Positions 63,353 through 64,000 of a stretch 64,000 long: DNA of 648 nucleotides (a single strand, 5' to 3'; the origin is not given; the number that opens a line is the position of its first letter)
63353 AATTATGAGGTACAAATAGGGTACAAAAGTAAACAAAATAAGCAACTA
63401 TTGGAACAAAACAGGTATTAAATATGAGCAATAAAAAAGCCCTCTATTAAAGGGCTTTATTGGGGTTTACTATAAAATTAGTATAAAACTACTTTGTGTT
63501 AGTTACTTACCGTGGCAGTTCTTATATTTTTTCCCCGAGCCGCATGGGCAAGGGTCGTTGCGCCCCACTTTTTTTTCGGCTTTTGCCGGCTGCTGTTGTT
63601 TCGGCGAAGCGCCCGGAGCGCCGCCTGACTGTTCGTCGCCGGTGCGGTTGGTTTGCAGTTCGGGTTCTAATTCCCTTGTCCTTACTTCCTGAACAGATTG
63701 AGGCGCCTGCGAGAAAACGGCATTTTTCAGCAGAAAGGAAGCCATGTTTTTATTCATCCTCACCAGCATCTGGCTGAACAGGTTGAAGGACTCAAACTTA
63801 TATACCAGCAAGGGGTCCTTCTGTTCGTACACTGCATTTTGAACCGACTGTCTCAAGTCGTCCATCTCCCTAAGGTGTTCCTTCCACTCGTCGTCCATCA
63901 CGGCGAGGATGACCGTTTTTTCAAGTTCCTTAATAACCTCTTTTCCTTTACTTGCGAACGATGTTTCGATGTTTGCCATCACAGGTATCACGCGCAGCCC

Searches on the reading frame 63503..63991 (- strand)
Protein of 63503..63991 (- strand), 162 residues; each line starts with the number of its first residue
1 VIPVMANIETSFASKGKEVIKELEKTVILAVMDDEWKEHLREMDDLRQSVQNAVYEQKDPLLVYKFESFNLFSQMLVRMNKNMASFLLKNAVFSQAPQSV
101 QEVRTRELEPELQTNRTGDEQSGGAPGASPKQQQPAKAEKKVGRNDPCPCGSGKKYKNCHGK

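Call 9: search_protein_families(library=pfam, proteins=[window:63503-63991:-], max_evalue=0.01)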
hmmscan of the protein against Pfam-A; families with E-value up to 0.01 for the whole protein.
window:63503-63991:- (162 aa): 2 families
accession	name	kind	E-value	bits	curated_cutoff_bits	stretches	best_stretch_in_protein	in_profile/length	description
PF07516.18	SecA_SW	-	1.1e-25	91.3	26.7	1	5-89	112-198/200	SecA Wing and Scaffold domain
PF02810.21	SEC-C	-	9.8e-11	41.8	20.4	1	144-162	1-19/19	SEC-C motif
